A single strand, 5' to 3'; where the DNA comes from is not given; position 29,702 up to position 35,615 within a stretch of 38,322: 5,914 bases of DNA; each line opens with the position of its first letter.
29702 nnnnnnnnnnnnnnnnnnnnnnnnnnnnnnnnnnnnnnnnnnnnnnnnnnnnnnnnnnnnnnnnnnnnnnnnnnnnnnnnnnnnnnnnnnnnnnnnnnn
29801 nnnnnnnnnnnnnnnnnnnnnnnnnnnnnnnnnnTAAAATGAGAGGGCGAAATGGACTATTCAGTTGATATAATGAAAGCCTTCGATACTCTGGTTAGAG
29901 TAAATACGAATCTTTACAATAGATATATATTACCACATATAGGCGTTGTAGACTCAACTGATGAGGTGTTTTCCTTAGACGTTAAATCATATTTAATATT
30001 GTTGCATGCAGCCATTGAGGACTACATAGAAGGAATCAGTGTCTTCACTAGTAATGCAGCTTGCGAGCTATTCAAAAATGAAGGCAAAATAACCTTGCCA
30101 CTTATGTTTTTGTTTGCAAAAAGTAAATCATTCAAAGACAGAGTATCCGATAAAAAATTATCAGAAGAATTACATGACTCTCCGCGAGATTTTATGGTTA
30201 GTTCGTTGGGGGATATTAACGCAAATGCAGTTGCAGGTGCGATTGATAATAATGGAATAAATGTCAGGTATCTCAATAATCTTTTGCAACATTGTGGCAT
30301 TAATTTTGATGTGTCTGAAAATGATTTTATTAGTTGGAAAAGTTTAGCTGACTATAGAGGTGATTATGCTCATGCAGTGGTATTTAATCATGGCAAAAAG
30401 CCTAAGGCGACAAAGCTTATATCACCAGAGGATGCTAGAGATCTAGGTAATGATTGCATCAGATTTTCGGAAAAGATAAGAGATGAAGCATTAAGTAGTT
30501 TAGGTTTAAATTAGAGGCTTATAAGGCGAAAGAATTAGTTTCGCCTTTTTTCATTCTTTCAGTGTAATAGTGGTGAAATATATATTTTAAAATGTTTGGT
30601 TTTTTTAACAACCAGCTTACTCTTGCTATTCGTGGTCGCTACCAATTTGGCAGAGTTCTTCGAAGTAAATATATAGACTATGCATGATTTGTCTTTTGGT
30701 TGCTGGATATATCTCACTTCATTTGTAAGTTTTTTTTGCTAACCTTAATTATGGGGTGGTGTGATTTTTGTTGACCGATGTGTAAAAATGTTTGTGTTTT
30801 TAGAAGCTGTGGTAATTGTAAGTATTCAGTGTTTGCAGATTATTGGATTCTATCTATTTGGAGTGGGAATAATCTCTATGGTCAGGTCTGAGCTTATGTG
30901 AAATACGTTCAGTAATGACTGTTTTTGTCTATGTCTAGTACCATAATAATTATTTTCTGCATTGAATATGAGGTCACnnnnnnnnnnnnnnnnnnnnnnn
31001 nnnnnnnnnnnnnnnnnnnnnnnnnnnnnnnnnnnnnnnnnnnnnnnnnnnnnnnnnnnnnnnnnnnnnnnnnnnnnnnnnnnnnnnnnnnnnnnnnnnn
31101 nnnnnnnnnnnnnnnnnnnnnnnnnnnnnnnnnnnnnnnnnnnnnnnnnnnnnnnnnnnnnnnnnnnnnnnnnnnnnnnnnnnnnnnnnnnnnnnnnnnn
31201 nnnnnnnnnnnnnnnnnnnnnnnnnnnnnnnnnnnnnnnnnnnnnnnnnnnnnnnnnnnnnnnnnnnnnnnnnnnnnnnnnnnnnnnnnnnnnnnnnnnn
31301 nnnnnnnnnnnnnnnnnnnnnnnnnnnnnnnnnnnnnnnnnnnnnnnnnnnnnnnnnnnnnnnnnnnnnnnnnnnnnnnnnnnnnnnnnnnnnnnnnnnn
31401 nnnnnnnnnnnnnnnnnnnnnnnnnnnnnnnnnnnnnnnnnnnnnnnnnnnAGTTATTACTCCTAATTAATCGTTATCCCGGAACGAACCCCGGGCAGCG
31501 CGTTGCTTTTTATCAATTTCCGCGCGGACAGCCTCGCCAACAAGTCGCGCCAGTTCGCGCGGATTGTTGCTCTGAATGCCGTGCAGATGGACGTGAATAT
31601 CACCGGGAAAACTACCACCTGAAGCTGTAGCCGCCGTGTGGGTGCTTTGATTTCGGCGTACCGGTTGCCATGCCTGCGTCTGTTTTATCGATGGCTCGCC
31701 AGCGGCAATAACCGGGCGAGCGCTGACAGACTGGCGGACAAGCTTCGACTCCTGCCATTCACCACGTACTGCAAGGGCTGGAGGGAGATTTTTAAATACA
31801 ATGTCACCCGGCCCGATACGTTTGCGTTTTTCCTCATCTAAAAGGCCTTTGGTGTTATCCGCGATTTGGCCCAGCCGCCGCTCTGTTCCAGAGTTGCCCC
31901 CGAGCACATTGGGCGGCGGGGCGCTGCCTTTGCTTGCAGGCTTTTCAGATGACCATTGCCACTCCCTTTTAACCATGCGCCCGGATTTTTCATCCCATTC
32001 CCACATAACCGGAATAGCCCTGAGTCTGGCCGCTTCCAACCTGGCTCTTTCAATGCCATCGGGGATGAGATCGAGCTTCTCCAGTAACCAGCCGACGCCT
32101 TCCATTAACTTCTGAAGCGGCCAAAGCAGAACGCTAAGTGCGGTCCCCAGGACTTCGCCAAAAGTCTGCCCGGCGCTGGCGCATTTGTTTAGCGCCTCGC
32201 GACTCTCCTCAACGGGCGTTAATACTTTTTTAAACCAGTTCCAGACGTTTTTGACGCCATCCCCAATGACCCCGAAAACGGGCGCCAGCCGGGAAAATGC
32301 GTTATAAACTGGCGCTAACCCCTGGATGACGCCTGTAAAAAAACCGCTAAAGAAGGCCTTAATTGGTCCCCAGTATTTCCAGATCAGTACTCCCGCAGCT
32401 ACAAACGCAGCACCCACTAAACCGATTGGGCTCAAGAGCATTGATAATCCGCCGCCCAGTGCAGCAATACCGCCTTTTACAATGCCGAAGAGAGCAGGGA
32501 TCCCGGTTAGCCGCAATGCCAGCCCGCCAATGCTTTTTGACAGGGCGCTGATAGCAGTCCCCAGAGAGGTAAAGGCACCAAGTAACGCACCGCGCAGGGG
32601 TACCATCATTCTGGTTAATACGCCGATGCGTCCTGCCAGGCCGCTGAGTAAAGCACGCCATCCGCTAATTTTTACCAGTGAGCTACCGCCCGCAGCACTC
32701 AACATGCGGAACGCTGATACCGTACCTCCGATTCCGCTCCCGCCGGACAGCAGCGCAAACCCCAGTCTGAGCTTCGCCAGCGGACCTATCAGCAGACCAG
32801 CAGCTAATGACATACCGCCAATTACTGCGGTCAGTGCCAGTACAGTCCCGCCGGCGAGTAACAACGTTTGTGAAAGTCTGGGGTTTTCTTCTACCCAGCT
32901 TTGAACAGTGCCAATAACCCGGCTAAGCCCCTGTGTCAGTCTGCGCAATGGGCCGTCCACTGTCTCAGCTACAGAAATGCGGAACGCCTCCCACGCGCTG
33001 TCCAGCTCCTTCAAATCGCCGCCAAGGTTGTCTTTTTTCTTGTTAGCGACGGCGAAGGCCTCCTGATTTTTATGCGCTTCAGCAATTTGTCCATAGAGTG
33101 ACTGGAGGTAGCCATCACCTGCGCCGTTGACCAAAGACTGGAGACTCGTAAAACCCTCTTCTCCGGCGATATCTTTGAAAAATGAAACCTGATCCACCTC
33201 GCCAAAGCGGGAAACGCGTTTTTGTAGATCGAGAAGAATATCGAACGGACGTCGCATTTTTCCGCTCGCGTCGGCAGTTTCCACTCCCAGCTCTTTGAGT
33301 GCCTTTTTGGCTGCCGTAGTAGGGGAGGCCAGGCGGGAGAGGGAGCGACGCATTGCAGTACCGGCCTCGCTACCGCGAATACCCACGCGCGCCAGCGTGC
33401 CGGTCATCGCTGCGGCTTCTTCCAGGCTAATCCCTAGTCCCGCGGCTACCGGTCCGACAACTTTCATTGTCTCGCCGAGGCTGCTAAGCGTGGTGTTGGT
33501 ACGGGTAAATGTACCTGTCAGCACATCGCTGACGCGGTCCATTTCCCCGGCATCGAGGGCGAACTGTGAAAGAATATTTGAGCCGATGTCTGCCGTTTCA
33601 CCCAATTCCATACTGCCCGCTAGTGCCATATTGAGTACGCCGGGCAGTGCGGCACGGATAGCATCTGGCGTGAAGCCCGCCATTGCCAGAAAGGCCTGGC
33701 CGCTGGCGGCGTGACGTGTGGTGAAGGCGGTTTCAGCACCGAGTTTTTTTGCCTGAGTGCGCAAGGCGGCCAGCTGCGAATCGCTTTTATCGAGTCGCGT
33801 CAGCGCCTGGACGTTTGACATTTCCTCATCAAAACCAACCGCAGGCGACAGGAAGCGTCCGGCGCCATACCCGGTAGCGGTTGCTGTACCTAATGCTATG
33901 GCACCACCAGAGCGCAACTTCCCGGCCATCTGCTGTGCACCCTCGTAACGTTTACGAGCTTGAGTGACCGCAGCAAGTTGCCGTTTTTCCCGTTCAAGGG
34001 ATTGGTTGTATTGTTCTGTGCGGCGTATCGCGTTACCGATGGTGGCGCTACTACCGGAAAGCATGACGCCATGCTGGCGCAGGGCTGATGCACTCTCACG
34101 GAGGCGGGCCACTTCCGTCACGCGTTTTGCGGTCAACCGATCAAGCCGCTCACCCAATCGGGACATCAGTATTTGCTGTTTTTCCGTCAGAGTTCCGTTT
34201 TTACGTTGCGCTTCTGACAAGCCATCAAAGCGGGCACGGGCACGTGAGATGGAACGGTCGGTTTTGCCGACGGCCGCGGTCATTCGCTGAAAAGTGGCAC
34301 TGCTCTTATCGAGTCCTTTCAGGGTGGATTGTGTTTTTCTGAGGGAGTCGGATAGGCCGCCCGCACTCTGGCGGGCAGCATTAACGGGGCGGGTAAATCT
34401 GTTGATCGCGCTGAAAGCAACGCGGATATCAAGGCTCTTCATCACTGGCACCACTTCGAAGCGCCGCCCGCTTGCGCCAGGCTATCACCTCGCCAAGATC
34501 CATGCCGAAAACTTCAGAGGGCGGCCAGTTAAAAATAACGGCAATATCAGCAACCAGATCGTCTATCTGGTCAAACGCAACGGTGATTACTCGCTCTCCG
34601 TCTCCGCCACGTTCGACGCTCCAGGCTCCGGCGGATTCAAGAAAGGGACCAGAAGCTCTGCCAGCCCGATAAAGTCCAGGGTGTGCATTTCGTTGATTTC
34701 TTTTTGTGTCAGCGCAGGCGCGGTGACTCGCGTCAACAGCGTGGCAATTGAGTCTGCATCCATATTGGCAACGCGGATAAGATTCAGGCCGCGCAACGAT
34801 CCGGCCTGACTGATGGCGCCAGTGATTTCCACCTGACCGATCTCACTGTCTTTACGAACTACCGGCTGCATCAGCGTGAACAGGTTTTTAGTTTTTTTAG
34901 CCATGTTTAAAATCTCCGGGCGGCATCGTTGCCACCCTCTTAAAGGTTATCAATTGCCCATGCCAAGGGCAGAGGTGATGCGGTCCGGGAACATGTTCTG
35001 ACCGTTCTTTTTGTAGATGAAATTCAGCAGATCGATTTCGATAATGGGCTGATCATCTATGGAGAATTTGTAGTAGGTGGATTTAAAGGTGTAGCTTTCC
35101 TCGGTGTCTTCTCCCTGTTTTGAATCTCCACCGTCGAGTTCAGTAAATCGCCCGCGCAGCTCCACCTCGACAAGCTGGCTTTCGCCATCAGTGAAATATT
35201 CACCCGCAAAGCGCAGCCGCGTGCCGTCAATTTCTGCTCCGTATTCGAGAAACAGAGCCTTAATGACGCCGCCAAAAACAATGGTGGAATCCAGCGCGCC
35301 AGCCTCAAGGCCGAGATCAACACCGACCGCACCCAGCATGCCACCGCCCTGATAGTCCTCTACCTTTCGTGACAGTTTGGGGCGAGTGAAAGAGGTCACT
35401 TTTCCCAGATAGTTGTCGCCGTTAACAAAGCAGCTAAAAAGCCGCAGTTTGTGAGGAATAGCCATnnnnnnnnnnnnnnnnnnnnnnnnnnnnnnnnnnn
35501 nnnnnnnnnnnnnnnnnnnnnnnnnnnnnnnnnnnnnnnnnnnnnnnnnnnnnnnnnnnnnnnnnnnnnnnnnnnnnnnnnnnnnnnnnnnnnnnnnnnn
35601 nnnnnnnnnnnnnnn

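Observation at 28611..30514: DUF262 (GmrS/ParB-like) protein plus HEPN-like partner in the P2 Z/fun hotspot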

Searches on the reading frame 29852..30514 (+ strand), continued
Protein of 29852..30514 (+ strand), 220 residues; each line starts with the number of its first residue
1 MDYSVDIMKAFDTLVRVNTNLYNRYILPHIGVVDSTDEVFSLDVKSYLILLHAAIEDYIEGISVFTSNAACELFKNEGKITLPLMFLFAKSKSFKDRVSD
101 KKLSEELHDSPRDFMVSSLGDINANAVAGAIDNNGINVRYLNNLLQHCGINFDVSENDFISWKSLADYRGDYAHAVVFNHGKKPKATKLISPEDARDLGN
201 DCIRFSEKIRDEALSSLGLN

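Call 90: find_encoding_contigs(protein=P0001, flank=4000, max_places=8)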
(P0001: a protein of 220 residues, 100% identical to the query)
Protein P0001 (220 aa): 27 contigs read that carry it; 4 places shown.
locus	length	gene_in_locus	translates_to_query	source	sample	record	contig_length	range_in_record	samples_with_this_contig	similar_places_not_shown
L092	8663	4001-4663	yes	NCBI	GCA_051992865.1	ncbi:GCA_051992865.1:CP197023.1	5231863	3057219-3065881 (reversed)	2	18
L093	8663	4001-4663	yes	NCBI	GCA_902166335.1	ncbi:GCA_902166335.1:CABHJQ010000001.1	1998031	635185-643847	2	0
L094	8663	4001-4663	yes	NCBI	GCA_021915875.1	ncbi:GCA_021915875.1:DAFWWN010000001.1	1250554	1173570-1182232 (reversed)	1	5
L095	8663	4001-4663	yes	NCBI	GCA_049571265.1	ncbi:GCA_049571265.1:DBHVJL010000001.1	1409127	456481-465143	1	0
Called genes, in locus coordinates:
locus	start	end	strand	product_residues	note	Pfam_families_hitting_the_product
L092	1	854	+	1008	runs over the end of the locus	PF09684:Tail_P2_I, PF02368:Big_2, PF13855:LRR_8 (faint), PF03382:DUF285 (faint), PF13306:LRR_5 (faint)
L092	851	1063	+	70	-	-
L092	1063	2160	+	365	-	PF12571:Phage_tail_fib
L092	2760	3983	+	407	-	PF03235:GmrSD_N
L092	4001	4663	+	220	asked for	PF18735:HEPN_RiboL-PSP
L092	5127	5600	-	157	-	PF06995:Phage_P2_GpU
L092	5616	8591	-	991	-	PF10145:PhageMin_Tail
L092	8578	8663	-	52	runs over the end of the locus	PF06528:Phage_P2_GpE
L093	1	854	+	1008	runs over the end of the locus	PF09684:Tail_P2_I, PF02368:Big_2, PF13855:LRR_8 (faint), PF03382:DUF285 (faint), PF13306:LRR_5 (faint)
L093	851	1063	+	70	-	-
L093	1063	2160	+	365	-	PF12571:Phage_tail_fib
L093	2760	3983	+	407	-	PF03235:GmrSD_N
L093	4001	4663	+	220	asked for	PF18735:HEPN_RiboL-PSP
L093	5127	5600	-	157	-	PF06995:Phage_P2_GpU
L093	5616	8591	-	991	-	PF10145:PhageMin_Tail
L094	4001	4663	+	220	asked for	PF18735:HEPN_RiboL-PSP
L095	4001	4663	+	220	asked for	PF18735:HEPN_RiboL-PSP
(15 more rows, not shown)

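Call 100: fold_search(model_id=the predicted structure, library=pdb)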
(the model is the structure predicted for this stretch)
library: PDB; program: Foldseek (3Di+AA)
matches with E <= 10: 302; with E <= 0.001: 0
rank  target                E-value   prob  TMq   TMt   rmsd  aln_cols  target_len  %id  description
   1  1key_B                5.7e-01  0.10  0.16  0.16  24.3       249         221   13  Crystal Structure of Mouse Testis/Brain RNA-binding Protein (TB-RBP) (released 2002-07-03)
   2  5z12_A                7.2e-01  0.08  0.15  0.15  23.3       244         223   11  A structure of FXR/RXR (released 2018-07-04)
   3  6mrt_A                7.6e-01  0.23  0.25  0.21  30.9       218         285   14  12-meric ClyA pore complex (released 2019-05-15)
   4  5hjp_B                7.9e-01  0.08  0.15  0.14  23.8       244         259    9  Identification of LXRbeta selective agonists for the treatment of Alzheimer's Disease (released 2016-04-06)
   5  6s4n_D                8.3e-01  0.08  0.15  0.15  22.3       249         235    9  LXRbeta ligand binding domain in comlpex with small molecule inhibitors (released 2019-11-27)
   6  8uao_A                8.7e-01  0.20  0.26  0.26  18.4       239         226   12  DpHF18 filament (released 2024-04-10)
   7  2nrj                  8.7e-01  0.14  0.21  0.16  15.0       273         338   11  Crystal Structure of Hemolysin binding component from Bacillus cereus (released 2006-11-14)
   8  2wcd_A                9.5e-01  0.21  0.25  0.20  30.2       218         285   14  Crystal structure of the assembled cytolysin A pore (released 2009-05-05)
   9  1iw1_A                9.5e-01  0.09  0.18  0.18  19.9       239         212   14  Crystal structure of a heme oxygenase (HmuO) from Corynebacterium diphtheriae complexed with heme in the ferrous state (released 2003-04-04)
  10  4rak_A                9.5e-01  0.06  0.16  0.14  23.9       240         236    9  Crystal structure of nuclear receptor subfamily 1, group h, member 2 (lxrb) complexed with partial agonist (released 2014-12-31)
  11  8q72_A                1.0e+00  0.06  0.16  0.06  33.2       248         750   10  E. coli plasmid-borne JetABCD(E248A) core in a cleavage-competent state (released 2024-01-31)
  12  9lm0_A                1.1e+00  0.14  0.26  0.19  19.4       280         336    9  Cryo-EM structure of a class C GPCR (Domain, without symmetry) (released 2026-03-18)
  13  4is8_A                1.1e+00  0.07  0.17  0.16  21.0       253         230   11  Divergent sequence tunes ligand sensitivity in phospholipid-regulated hormone receptors (released 2013-06-12)
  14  5a3f_D                1.1e+00  0.07  0.18  0.09  31.0       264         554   12  Crystal structure of the dynamin tetramer (released 2015-08-26)
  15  3f7d_A                1.1e+00  0.08  0.16  0.15  22.8       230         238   11  SF-1 LBD bound by phosphatidylcholine (released 2008-12-09)
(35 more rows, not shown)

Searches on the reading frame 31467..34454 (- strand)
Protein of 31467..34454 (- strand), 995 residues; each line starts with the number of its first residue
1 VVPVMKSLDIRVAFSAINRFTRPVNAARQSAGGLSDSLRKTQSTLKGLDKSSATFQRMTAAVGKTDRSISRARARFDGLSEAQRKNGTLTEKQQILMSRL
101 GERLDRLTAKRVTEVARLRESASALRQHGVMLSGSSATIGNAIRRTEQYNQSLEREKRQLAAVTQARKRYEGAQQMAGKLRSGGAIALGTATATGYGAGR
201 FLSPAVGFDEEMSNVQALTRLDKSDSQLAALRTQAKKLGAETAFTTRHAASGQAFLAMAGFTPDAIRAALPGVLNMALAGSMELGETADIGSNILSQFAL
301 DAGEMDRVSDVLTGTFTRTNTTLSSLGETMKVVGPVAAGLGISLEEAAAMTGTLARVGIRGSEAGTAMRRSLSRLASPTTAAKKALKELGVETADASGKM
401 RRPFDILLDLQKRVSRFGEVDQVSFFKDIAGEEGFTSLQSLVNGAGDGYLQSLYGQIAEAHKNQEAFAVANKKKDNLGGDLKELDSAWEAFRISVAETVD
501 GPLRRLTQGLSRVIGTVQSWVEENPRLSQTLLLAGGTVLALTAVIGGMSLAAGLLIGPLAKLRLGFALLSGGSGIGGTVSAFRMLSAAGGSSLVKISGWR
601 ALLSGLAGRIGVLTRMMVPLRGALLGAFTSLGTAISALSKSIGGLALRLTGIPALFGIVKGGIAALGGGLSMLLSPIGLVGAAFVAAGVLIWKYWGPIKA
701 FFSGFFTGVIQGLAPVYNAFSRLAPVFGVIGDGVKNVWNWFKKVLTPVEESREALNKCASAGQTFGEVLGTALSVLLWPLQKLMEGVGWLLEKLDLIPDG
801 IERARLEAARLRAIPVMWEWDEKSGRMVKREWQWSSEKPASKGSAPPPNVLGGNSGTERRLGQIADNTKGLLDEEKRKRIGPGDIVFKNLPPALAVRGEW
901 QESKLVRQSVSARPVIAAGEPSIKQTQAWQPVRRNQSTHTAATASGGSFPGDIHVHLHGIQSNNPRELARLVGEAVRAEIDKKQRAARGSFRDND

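Call 17: search_protein_families(library=phrogs, proteins=[window:31467-34454:-], max_evalue=0.00001)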
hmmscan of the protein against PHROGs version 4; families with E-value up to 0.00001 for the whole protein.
window:31467-34454:- (995 aa): 35 families (the best 25 are shown)
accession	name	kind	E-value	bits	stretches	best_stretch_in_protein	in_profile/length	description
phrog_28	-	tail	7.5e-178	595.5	1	5-994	107-772/1228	tail length tape measure protein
phrog_17114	-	unknown function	3.1e-89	300.8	1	633-995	11-388/388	-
phrog_1533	-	tail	2.1e-87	295.1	1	22-695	72-672/1688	tail length tape measure protein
phrog_4704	-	tail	2.1e-64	219.3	1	33-556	35-556/625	tail length tape measure protein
phrog_1272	-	tail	9.8e-63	213.5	1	18-761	73-734/1606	tail length tape measure protein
phrog_991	-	tail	3.7e-59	201.5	1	22-748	121-735/1966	tail length tape measure protein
phrog_9696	-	tail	2.8e-57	195.3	1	146-510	14-366/1415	tail length tape measure protein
phrog_167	-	tail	3e-53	182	1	18-818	120-777/1555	tail length tape measure protein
phrog_1293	-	tail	4.8e-51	174.8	1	29-696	22-628/1424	tail length tape measure protein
phrog_5218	-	unknown function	6.7e-51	174.6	1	24-641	24-662/1599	-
phrog_16692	-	unknown function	2.3e-49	169.7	1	35-590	19-568/1107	-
phrog_19074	-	unknown function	5.8e-48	164.6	1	207-522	157-467/1384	-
phrog_5690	-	unknown function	2.2e-41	143.4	1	463-795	410-729/907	-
phrog_5431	-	unknown function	2.8e-41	142.8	1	783-995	2-233/233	-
phrog_38390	-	tail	1.4e-40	140.2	1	192-524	47-364/1029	tail length tape measure protein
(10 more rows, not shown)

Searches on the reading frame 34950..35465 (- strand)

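Call 17: search_protein_families(library=phrogs, proteins=[window:34950-35465:-], max_evalue=0.00001)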
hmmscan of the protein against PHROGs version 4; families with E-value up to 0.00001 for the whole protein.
window:34950-35465:- (171 aa): 3 families
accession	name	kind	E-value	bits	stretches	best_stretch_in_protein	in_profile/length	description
phrog_55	-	connector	1.1e-53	182.5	1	1-169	1-173/173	head closure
phrog_13676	-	connector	4.6e-37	127.5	1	65-169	2-107/107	head closure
phrog_15831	-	connector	1.6e-27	96.9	1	1-94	1-94/112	head closure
